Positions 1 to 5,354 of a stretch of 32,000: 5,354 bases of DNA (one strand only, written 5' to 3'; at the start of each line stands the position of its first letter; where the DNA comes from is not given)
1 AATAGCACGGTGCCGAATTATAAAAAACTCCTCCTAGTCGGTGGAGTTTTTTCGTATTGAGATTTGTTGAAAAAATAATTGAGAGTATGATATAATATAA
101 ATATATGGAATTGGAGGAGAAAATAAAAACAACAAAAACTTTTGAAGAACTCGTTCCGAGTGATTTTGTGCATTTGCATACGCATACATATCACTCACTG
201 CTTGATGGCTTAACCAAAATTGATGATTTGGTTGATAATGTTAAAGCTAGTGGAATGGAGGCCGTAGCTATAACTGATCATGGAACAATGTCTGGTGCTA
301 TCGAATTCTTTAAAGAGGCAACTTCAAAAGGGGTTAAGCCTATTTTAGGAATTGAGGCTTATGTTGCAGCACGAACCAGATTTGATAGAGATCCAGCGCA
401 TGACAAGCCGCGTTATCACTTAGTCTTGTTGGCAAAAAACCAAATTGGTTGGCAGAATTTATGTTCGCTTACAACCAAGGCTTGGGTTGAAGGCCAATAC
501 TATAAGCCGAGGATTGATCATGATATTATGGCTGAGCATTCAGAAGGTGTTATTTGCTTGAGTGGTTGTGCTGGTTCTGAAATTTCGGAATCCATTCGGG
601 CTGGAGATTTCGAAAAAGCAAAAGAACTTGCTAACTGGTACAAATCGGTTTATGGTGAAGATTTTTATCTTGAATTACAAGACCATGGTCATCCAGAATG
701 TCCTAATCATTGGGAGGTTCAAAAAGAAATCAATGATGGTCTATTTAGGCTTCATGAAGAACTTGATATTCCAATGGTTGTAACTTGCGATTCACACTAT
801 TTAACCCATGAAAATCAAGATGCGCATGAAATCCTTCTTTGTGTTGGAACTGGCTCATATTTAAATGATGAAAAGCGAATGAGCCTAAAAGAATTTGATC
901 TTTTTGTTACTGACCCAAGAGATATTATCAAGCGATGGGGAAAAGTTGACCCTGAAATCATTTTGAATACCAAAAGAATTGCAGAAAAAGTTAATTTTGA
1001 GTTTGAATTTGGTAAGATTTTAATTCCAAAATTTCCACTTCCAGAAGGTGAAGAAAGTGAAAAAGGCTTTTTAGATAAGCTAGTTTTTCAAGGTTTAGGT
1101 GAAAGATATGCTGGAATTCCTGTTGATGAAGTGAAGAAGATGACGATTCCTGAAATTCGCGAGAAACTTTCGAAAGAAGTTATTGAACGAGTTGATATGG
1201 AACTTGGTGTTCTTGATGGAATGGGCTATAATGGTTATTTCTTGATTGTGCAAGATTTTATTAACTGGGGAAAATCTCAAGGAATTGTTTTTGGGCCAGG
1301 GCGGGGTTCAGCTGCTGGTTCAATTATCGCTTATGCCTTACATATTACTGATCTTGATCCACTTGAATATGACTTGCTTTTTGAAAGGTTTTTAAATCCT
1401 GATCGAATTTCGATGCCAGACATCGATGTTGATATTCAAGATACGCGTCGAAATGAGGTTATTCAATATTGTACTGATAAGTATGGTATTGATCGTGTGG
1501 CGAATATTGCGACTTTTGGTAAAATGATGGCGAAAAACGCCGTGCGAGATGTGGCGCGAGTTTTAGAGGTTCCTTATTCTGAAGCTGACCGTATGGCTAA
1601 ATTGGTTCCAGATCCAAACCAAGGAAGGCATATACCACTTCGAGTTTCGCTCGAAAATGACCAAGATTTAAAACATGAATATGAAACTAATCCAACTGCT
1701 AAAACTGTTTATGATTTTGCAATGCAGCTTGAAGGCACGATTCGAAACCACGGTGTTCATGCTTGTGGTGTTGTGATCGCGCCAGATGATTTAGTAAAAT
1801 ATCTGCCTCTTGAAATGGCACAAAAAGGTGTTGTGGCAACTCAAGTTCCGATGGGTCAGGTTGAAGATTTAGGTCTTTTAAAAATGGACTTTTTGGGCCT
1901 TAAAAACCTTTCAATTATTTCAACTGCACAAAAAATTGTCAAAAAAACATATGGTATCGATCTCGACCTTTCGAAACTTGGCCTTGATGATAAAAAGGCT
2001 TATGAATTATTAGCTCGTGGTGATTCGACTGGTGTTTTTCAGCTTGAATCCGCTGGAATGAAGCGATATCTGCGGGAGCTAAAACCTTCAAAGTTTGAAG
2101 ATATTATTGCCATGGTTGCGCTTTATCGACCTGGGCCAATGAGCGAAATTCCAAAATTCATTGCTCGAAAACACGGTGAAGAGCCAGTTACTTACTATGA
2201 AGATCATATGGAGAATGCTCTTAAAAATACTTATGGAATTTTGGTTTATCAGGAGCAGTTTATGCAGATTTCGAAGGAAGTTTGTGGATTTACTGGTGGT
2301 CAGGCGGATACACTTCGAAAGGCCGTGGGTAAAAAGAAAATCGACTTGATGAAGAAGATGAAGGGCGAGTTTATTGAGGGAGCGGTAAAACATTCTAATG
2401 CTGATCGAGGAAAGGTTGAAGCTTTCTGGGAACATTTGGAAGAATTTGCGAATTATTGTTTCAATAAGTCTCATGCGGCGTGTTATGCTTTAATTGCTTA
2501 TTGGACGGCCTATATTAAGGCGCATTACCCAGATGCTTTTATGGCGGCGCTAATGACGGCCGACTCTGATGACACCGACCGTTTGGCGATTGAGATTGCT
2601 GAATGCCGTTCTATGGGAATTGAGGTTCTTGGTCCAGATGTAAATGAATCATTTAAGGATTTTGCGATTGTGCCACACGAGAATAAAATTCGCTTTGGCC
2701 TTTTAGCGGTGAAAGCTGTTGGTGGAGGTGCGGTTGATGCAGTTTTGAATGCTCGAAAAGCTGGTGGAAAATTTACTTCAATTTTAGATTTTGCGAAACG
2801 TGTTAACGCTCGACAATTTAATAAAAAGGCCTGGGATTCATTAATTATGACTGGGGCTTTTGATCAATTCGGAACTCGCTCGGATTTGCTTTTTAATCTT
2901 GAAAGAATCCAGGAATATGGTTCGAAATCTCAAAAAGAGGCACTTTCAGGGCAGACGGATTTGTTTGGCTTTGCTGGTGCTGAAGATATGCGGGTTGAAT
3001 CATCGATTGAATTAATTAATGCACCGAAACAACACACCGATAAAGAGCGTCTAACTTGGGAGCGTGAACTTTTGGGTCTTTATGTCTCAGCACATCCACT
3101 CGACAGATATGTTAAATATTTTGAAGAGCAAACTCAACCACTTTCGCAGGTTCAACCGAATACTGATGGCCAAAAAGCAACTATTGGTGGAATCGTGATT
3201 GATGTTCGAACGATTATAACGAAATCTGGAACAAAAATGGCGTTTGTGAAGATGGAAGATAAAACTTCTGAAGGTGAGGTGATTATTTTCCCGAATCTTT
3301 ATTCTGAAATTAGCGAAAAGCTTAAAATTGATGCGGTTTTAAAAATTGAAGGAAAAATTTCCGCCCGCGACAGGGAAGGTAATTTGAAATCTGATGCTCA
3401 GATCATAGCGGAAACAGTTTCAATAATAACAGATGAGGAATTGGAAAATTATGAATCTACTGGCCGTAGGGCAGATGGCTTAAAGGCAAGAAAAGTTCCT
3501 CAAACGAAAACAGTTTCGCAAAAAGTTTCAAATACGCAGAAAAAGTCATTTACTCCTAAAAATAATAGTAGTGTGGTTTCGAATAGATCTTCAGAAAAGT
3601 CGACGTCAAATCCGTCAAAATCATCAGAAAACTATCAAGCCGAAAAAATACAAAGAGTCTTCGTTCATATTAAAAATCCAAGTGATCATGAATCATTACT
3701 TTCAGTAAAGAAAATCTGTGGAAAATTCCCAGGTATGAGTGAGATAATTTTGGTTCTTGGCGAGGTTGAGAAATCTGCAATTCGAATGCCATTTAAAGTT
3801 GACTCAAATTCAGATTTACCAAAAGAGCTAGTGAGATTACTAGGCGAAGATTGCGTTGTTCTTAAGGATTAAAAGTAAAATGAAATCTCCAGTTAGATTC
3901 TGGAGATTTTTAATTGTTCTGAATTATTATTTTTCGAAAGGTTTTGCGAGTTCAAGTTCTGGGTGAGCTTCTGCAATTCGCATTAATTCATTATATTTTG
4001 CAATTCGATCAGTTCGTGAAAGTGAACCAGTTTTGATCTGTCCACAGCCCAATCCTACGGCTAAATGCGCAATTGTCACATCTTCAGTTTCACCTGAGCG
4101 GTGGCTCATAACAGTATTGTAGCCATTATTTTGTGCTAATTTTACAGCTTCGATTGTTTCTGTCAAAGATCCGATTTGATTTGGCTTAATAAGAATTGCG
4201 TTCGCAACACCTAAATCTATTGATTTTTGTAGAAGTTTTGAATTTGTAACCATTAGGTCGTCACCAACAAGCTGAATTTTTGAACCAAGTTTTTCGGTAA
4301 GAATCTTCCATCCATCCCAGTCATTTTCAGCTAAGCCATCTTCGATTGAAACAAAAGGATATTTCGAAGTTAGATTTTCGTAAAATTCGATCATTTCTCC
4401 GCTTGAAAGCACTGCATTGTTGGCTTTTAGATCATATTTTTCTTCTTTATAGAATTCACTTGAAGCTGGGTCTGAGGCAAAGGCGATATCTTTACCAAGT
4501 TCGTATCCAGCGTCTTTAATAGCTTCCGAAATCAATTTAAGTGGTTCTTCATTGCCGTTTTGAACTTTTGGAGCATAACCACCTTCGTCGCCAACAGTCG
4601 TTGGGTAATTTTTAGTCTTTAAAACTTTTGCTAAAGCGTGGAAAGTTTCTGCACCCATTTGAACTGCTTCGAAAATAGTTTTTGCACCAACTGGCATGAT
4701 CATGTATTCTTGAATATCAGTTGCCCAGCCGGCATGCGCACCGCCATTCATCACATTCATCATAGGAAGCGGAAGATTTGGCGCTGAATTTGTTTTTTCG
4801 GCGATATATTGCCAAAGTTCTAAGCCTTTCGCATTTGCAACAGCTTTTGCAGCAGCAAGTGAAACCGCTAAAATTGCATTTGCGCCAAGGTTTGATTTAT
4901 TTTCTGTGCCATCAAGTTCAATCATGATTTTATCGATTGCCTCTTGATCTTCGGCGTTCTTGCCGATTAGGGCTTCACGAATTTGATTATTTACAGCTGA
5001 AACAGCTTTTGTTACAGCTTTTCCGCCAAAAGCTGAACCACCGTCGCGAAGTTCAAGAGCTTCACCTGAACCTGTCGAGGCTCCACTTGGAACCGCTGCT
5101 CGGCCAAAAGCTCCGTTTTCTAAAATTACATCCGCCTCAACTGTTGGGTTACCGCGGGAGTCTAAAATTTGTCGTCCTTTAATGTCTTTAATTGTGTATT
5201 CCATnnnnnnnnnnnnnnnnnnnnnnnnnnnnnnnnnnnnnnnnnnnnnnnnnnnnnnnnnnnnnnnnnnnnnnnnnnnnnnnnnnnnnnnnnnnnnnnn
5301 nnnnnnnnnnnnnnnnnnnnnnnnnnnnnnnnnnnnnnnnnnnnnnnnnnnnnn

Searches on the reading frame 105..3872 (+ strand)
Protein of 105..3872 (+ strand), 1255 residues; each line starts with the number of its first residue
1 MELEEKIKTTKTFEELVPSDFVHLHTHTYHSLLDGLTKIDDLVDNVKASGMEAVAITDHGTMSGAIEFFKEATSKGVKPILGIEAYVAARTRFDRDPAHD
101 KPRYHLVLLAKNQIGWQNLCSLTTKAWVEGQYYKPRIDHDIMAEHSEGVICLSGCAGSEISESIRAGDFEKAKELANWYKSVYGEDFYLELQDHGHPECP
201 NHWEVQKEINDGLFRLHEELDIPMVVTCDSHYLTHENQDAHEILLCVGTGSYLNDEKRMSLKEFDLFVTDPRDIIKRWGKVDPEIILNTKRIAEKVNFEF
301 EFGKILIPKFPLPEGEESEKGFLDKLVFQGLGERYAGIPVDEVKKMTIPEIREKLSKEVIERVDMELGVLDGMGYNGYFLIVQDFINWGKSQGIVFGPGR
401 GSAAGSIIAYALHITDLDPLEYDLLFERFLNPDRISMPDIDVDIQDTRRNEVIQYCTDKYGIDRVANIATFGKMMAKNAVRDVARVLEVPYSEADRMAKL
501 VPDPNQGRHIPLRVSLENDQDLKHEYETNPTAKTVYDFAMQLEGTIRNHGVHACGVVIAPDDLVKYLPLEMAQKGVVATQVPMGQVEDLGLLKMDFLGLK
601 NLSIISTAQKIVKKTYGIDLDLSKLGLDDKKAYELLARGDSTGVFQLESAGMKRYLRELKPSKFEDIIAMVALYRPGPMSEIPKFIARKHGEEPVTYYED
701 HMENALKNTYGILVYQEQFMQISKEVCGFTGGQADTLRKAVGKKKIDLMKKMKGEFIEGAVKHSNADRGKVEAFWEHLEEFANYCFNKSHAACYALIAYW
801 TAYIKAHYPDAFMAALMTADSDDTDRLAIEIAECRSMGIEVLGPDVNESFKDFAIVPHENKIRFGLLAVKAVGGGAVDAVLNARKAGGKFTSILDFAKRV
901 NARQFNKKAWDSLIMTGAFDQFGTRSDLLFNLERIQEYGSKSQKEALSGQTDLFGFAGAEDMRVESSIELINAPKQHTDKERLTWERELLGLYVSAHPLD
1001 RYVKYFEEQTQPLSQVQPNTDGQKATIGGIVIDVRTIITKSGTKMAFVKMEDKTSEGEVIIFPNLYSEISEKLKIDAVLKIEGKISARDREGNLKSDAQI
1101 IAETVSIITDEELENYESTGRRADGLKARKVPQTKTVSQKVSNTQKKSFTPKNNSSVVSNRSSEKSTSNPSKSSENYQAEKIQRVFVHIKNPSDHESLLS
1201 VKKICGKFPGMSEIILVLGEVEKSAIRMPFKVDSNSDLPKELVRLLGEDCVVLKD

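Call 12: search_protein_families(library=pfam, proteins=[window:105-3872:+])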
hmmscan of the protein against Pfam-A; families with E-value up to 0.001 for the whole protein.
window:105-3872:+ (1255 aa): 5 families
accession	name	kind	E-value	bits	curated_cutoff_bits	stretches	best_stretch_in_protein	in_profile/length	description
PF07733.18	DNA_pol3_alpha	-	3.9e-94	315.5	23.9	1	323-598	3-260/260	Bacterial DNA polymerase III alpha NTPase domain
PF17657.6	DNA_pol3_finger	-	8.8e-61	204.5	22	1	601-763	1-165/166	Bacterial DNA polymerase III alpha subunit finger domain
PF02811.25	PHP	-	4.6e-53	180.3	26.4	1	23-194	1-164/164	PHP domain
PF14579.12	HHH_6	-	1.9e-25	89.3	25.6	1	838-925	1-87/90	Helix-hairpin-helix motif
PF01336.31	tRNA_anti-codon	-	1.1e-10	41.8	27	1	1026-1107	2-74/75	OB-fold nucleic acid binding domain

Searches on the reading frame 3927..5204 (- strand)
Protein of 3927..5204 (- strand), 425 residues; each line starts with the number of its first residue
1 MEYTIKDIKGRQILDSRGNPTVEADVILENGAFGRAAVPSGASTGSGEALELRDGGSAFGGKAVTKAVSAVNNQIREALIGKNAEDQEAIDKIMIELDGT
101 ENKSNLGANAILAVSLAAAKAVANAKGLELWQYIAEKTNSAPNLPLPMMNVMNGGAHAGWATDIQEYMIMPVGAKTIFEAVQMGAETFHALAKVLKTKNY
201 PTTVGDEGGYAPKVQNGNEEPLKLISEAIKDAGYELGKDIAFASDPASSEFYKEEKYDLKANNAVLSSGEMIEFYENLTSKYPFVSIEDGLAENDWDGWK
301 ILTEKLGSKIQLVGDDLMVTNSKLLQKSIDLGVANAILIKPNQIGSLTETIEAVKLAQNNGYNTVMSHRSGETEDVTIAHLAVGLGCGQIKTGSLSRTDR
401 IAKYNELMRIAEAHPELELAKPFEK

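Call 12: search_protein_families(library=pfam, proteins=[window:3927-5204:-])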
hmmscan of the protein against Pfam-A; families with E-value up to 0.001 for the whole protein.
window:3927-5204:- (425 aa): 4 families
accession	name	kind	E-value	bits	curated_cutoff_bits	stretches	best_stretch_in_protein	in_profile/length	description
PF00113.28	Enolase_C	-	9e-117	390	21.5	1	144-413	4-280/296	Enolase, C-terminal TIM barrel domain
PF03952.21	Enolase_N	-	1.2e-57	194.1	35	1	5-134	1-131/131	Enolase, N-terminal domain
PF07476.17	MAAL_C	-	2.4e-05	24.1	27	1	304-388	134-217/249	Methylaspartate ammonia-lyase C-terminus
PF13378.12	MR_MLE_C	-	9.1e-05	22.7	29.4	1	263-385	52-171/219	Enolase C-terminal domain-like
